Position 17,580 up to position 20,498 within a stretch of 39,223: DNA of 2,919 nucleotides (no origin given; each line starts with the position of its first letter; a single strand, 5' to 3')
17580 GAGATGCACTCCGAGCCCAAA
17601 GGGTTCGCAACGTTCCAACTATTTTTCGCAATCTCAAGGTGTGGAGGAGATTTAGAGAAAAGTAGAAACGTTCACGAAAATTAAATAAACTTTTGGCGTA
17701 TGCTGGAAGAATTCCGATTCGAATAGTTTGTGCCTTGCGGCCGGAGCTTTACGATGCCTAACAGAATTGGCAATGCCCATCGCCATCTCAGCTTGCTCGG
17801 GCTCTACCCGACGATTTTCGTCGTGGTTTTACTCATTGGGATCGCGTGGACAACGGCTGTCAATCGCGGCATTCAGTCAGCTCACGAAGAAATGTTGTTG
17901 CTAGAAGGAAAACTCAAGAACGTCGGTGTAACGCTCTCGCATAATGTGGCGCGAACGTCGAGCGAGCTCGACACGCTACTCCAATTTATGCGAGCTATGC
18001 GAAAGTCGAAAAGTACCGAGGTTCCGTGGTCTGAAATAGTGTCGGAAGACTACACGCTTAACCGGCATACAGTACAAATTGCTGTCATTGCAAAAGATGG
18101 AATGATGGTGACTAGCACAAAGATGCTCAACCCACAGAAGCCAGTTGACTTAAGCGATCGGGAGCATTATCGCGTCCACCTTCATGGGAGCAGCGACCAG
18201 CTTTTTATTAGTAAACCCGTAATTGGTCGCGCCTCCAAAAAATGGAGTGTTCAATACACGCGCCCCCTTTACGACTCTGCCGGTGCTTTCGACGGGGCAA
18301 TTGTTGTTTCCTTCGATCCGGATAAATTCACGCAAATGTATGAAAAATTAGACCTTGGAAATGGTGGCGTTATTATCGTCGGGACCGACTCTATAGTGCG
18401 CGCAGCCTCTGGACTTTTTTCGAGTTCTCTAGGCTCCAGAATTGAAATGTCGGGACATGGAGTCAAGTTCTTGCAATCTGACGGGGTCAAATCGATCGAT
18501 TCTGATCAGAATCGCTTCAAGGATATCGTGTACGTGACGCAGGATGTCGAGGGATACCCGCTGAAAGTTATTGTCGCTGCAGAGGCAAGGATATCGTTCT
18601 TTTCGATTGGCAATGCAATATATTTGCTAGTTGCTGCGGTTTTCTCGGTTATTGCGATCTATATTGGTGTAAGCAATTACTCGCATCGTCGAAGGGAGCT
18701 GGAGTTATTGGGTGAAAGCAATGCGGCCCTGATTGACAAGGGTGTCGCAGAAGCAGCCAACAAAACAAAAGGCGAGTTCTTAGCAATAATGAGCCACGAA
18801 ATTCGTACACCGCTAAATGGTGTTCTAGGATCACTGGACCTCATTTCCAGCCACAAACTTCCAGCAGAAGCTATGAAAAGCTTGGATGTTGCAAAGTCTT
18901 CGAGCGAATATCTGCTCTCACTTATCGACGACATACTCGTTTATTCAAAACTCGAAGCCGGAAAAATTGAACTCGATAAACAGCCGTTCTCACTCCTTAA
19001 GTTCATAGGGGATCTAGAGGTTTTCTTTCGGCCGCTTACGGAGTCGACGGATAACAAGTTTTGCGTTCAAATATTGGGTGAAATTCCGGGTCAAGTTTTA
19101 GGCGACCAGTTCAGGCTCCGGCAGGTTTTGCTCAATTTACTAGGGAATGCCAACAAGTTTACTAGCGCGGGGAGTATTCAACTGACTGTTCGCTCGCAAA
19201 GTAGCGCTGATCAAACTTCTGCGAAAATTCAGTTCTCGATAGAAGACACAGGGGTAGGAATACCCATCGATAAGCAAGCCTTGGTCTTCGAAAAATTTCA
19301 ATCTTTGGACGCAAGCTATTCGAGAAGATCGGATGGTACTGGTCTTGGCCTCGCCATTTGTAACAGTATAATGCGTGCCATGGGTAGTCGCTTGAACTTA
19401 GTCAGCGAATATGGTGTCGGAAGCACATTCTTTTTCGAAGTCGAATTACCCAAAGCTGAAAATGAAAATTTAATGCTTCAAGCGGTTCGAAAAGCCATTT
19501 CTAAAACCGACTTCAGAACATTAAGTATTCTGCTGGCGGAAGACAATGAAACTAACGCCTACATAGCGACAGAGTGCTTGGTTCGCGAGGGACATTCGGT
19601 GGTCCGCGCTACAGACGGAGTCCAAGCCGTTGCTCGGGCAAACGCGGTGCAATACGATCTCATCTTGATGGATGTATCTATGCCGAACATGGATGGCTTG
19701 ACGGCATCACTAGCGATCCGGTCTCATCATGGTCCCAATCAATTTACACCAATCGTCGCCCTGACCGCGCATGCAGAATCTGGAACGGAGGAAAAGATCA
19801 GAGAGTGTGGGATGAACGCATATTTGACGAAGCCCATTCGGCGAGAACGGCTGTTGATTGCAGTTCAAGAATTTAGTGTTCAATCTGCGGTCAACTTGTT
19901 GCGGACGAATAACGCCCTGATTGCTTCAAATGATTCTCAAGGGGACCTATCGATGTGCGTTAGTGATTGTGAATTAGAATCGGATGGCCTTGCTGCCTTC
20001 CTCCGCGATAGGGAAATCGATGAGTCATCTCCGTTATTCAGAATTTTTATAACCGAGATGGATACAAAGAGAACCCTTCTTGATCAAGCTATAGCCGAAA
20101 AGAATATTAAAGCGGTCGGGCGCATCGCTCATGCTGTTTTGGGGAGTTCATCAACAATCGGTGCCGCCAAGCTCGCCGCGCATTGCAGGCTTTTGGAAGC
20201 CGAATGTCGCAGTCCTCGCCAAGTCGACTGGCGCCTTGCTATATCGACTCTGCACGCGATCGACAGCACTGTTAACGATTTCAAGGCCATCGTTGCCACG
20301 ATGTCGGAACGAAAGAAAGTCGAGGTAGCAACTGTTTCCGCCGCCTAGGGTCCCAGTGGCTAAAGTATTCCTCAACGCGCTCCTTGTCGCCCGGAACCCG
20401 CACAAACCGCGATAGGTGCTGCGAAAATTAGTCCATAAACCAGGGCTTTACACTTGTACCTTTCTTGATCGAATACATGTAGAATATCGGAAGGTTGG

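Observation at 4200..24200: AT-richer ICE cargo that is almost purely a signalling circuit: alpha-hydroxyketone quorum sensing, PhyR-NepR-EcfG, c-di-GMP and a hybrid kinase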

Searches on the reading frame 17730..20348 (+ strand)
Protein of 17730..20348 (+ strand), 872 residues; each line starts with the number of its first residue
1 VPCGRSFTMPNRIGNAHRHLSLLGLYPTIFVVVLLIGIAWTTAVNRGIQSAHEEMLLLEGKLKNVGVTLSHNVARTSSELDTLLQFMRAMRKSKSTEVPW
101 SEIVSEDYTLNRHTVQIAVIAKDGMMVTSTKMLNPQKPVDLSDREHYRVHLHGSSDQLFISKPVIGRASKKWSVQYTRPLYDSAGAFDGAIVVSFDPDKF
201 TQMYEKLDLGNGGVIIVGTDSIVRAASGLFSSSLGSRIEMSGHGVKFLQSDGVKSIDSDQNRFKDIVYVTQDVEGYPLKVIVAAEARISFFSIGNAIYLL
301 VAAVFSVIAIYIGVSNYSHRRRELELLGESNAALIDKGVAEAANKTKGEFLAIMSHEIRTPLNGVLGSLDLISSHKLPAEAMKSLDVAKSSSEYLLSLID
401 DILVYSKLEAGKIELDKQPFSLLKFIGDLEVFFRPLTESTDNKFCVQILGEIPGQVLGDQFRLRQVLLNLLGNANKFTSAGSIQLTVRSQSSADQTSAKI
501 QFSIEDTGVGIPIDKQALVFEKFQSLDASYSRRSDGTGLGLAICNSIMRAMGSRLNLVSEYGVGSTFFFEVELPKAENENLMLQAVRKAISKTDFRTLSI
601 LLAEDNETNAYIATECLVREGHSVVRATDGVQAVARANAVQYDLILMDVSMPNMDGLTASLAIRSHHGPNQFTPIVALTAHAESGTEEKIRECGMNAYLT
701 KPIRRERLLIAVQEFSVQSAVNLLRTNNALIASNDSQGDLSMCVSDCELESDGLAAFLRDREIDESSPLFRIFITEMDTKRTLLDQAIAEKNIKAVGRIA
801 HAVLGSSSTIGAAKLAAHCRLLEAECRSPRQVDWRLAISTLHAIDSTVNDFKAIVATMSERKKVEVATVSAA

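Call 4: search_protein_families(library=pfam, proteins=[window:17730-20348:+], max_evalue=0.01)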
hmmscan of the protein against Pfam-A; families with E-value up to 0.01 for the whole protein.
window:17730-20348:+ (872 aa): 5 families
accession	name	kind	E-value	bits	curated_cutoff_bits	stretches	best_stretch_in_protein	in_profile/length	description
PF02518.31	HATPase_c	-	8.9e-26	90.9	26.4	1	458-574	1-110/111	Histidine kinase-, DNA gyrase B-, and HSP90-like ATPase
PF00072.30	Response_reg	-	9e-24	84.2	30.2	1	600-712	1-110/111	Response regulator receiver domain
PF00512.31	HisKA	-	3.4e-18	65.9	26.9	1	347-411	2-66/66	His Kinase A (phospho-acceptor) domain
PF01627.28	Hpt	-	4e-10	40.2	24.6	1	769-839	2-72/84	Hpt domain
PF02743.24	dCache_1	-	3.2e-09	37.1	45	1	75-225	38-181/240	Cache domain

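Call 13: search_protein_families(library=ncbifam, proteins=[window:17730-20348:+], max_evalue=0.01)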
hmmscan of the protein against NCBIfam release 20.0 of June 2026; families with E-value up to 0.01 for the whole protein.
window:17730-20348:+ (872 aa): 146 families (the best 25 are shown)
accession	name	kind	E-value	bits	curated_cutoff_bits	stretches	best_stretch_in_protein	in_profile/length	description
TIGR02956.1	TMAO_torS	equivalog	2.6e-101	340.3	676.5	1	337-827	454-941/967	TMAO reductase system sensor histidine kinase/response regulator TorS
NF008318.0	PRK11107.1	equivalog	5.2e-101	339.2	890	2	335-581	281-526/920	two-component sensor histidine kinase BarA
NF041947.1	LuxQ_Vibrio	equivalog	4e-86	289.7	1200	1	337-716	462-839/843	quorum-sensing autoinducer 2 sensor kinase/phosphatase LuxQ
NF011874.0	PRK15347.1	equivalog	4.4e-83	279.8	852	2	337-576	388-617/921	two component system sensor kinase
NF008302.0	PRK11091.1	equivalog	9.4e-82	275.4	838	1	340-821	276-738/779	aerobic respiration two-component sensor histidine kinase ArcB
NF045901.1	HisKinLetSLeg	equivalog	4.5e-79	266.5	1650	2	320-576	265-521/906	two-component system sensor histidine kinase LetS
NF008099.0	PRK10841.1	equivalog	3.6e-69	233.5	920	2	339-580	462-697/949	two-component system sensor histidine kinase RcsC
NF038297.2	hybrid_HK_HrmK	equivalog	7e-57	193.4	725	1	341-710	229-602/607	hybrid histidine kinase/response regulator HrmK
NF008543.0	PRK11466.1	equivalog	1.6e-56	191.7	982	1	339-835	436-894/914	TMAO reductase system sensor histidine kinase/response regulator TorS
NF007420.1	PRK09959.1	equivalog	1.3e-53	182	1995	1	332-709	697-1067/1197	acid-sensing system histidine kinase EvgS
NF041832.1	near_NosP_CTERM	subfamily_domain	5.8e-48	163.8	400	1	341-713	1-367/370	NahK/ErcS family hybrid sensor histidine kinase/response regulator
NF046044.1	PnpS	equivalog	5.1e-41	141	400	1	343-570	166-388/390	two-component system histidine kinase PnpS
TIGR02966.1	phoR_proteo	equivalog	2.3e-39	135.4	334.2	1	344-569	111-331/333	phosphate regulon sensor histidine kinase PhoR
NF047465.1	hybrid_HK_LvrA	exception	2.6e-38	131.6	1200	1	344-728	199-597/819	hybrid histidine kinase/response regulator LvrA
NF033092.0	HK_WalK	equivalog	6.7e-36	124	725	1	338-571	363-592/594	cell wall metabolism sensor histidine kinase WalK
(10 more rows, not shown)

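Call 25: find_homologous_proteins(query=window:17730-20348:+, max_evalue=1e-50)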
Query window:17730-20348:+ (872 aa): 4600 proteins with E <= 1e-50 among 8000 candidates; the best 120 are listed.
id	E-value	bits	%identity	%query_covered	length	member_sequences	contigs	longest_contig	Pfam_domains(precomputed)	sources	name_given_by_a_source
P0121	0.0e+0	1886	100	99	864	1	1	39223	PF02743.25,PF02518.32,PF00512.32,PF00072.31,PF01627.29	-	-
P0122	0.0e+0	1389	74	99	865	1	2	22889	PF02743.25,PF02518.32,PF00512.32,PF00072.31,PF01627.29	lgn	-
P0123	1.1e-255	869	52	95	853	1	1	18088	PF02743.25,PF02518.32,PF00512.32,PF00072.31,PF01627.29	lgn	-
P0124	2.8e-246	838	51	95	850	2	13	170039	PF02743.25,PF02518.32,PF00512.32,PF00072.31,PF01627.29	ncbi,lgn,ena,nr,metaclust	ncbi:MAG: hypothetical protein APF80_05165 [Alphaproteobacteria bacterium BRH_c36]|nr:MAG: hypotheti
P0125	5.6e-246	837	50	95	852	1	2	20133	PF02743.25,PF02518.32,PF00512.32,PF00072.31,PF01627.29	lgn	-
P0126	2.6e-245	834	51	96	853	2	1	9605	PF02743.25,PF22588.2,PF02518.32,PF00512.32,PF00072.31,PF01627.29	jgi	jgi:signal transduction histidine kinase/DNA-binding response OmpR family regulator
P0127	4.7e-245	834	50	92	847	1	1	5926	PF02743.25,PF02518.32,PF00512.32,PF00072.31,PF01627.29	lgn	-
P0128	1.5e-244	832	50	95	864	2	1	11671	PF02743.25,PF02518.32,PF00512.32,PF00072.31,PF01627.29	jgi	-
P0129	3.1e-243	828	51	97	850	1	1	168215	PF02743.25,PF02518.32,PF00512.32,PF00072.31,PF01627.29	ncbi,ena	-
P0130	6.0e-241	820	50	94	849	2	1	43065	PF02743.25,PF02518.32,PF00512.32,PF00072.31,PF01627.29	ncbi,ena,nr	ncbi:MAG: response regulator [Alphaproteobacteria bacterium]|nr:response regulator [Alphaproteobacte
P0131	3.7e-240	817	50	93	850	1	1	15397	PF02743.25,PF02518.32,PF00512.32,PF00072.31,PF01627.29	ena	-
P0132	3.4e-238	811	50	91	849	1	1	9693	PF02743.25,PF02518.32,PF00512.32,PF00072.31,PF01627.29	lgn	-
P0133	9.0e-190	651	43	95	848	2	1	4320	PF02743.25,PF02518.32,PF00512.32,PF00072.31,PF01627.29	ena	-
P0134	4.9e-189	648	43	92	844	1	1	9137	PF02743.25,PF02518.32,PF00512.32,PF00072.31,PF01627.29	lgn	-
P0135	8.1e-130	452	35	94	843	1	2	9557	PF02743.25,PF22588.2,PF02518.32,PF00512.32,PF00072.31,PF01627.29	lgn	-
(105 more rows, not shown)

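Call 26: find_encoding_contigs(protein=P0122, flank=10000, max_places=3)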
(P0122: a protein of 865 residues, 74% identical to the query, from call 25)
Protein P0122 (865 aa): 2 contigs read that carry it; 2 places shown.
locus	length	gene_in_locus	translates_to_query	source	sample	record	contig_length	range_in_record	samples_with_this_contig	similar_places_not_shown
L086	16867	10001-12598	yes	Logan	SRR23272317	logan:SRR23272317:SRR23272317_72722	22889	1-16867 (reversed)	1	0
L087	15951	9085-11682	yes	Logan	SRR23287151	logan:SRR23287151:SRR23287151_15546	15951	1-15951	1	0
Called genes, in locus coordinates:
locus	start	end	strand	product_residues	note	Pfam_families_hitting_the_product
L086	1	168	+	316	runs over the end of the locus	PF00072:Response_reg (weak)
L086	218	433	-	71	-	PF00196:GerE, PF13936:HTH_38 (weak)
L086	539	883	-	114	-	PF13560:HTH_31 (weak)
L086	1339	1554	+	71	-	-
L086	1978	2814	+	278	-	PF22029:PhyR_sigma2, PF22233:PhyR_sigma-like, PF00072:Response_reg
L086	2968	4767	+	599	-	PF12860:PAS_7, PF00990:GGDEF, PF00563:EAL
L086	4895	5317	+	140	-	-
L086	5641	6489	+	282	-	PF07238:PilZ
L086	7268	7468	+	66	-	PF18557:NepR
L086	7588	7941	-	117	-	-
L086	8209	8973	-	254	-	PF07238:PilZ (weak)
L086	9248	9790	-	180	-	-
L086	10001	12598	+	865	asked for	PF02743:dCache_1, PF00512:HisKA, PF02518:HATPase_c, PF00072:Response_reg, PF01627:Hpt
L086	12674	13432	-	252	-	-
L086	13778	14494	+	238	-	PF02682:CT_C_D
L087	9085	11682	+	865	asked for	PF02743:dCache_1, PF00512:HisKA, PF02518:HATPase_c, PF00072:Response_reg, PF01627:Hpt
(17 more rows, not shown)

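Call 27: find_encoding_contigs(protein=P0124, flank=10000, max_places=3)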
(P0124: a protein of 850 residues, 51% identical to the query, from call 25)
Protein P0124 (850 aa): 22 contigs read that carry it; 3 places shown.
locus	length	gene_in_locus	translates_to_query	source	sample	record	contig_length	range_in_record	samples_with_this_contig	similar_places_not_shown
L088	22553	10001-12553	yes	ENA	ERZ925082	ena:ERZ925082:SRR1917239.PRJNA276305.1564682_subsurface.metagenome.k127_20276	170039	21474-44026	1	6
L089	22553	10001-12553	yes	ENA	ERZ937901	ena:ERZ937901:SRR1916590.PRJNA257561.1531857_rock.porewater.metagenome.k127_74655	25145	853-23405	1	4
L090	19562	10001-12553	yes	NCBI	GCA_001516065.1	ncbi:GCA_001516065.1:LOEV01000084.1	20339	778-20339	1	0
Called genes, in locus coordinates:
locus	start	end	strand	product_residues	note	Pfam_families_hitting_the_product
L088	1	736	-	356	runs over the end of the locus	PF08238:Sel1 (faint)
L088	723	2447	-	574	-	PF00920:ILVD_EDD_N, PF24877:ILV_EDD_C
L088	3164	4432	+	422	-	PF05987:DUF898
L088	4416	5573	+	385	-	PF01435:Peptidase_M48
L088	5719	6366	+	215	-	PF11159:DUF2939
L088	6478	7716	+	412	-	PF01494:FAD_binding_3, PF03486:HI0933_like (faint), PF12831:FAD_oxidored (weak)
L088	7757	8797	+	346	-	PF00561:Abhydrolase_1, PF12146:Hydrolase_4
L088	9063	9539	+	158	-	PF00072:Response_reg, PF00107:ADH_zinc_N (faint)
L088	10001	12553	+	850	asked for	PF02743:dCache_1, PF00512:HisKA, PF02518:HATPase_c, PF00072:Response_reg, PF01627:Hpt (weak)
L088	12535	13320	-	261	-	-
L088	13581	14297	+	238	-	PF02682:CT_C_D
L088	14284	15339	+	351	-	PF02626:CT_A_B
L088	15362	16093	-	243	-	PF01925:TauE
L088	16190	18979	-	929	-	PF00133:tRNA-synt_1, PF09334:tRNA-synt_1g (weak), PF13603:tRNA-synt_1_2 (weak), PF09334:tRNA-synt_1g, PF08264:Anticodon_1, PF10458:Val_tRNA-synt_C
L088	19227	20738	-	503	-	PF10691:DUF2497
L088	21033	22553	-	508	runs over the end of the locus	PF02321:OEP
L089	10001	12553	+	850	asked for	PF02743:dCache_1, PF00512:HisKA, PF02518:HATPase_c, PF00072:Response_reg, PF01627:Hpt (weak)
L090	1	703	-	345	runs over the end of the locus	PF08238:Sel1 (faint)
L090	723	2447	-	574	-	PF00920:ILVD_EDD_N, PF24877:ILV_EDD_C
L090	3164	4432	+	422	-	PF05987:DUF898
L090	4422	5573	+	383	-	PF01435:Peptidase_M48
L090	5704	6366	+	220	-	PF11159:DUF2939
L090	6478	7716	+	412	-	PF01494:FAD_binding_3, PF03486:HI0933_like (faint), PF12831:FAD_oxidored (weak)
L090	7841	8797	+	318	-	PF00561:Abhydrolase_1, PF12146:Hydrolase_4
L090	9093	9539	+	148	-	PF00072:Response_reg, PF00107:ADH_zinc_N (faint)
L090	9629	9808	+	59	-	PF22029:PhyR_sigma2 (weak)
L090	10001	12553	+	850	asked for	PF02743:dCache_1, PF00512:HisKA, PF02518:HATPase_c, PF00072:Response_reg, PF01627:Hpt (weak)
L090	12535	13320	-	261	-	-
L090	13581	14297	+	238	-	PF02682:CT_C_D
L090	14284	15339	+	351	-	PF02626:CT_A_B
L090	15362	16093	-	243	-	PF01925:TauE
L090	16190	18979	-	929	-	PF00133:tRNA-synt_1, PF09334:tRNA-synt_1g (weak), PF13603:tRNA-synt_1_2 (weak), PF09334:tRNA-synt_1g, PF08264:Anticodon_1, PF10458:Val_tRNA-synt_C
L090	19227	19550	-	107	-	PF10691:DUF2497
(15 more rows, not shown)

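Call 84: find_encoding_contigs(protein=P0123, flank=10000, max_places=2)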
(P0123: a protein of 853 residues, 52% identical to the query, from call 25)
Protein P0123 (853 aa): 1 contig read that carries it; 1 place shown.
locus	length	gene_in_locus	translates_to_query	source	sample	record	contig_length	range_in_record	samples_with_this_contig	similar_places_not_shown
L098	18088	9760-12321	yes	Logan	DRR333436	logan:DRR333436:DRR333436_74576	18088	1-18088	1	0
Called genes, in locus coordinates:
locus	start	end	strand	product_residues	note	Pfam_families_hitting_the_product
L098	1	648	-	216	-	?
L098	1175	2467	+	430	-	PF05987:DUF898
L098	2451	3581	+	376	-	PF01435:Peptidase_M48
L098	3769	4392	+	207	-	PF11159:DUF2939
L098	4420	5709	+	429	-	PF01494:FAD_binding_3, PF03486:HI0933_like (faint)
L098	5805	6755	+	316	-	-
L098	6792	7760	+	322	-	PF00561:Abhydrolase_1, PF12146:Hydrolase_4 (weak)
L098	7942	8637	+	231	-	PF00072:Response_reg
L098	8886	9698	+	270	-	PF22029:PhyR_sigma2, PF08281:Sigma70_r4_2 (weak), PF22233:PhyR_sigma-like, PF00072:Response_reg (weak)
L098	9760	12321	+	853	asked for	PF02743:dCache_1, PF00512:HisKA, PF02518:HATPase_c, PF00072:Response_reg, PF01627:Hpt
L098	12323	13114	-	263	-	-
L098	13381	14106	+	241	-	PF02682:CT_C_D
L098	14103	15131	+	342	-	PF02626:CT_A_B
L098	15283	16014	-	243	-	PF01925:TauE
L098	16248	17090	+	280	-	PF02463:SMC_N (faint), PF00005:ABC_tran, PF13304:AAA_21 (weak)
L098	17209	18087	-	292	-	?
